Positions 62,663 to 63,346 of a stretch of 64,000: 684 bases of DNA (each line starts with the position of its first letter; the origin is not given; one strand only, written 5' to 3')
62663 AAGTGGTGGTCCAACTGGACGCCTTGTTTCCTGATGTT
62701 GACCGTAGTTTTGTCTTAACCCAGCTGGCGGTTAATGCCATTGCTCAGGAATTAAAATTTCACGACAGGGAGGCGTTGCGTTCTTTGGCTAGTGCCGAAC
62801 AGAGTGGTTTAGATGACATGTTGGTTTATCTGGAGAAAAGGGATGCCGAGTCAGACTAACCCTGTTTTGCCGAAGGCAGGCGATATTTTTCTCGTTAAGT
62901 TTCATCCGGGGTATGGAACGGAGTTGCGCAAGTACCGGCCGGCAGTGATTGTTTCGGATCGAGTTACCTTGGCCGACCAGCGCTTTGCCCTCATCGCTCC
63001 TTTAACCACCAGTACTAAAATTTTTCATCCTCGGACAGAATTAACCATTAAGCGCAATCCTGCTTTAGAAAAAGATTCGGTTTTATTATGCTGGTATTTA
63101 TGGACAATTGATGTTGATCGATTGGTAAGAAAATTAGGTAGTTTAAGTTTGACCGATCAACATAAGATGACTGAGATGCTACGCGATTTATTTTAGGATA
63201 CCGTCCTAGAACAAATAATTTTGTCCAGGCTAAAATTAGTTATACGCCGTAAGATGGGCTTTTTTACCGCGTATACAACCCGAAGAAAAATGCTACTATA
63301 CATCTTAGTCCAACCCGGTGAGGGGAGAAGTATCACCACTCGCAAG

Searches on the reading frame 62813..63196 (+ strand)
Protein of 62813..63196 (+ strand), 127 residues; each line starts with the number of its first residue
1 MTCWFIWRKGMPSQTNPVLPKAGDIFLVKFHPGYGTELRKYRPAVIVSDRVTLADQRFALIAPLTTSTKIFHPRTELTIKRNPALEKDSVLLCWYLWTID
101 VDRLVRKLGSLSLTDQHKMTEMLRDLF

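Call 56: search_protein_families(library=pfam, proteins=[window:62813-63196:+], max_evalue=0.01)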
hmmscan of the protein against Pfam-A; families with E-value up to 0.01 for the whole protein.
window:62813-63196:+ (127 aa): 1 family
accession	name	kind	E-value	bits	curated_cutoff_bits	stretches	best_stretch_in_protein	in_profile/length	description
PF02452.23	PemK_toxin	-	1.3e-16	61.2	23.1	1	21-126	1-108/109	PemK-like, MazF-like toxin of type II toxin-antitoxin system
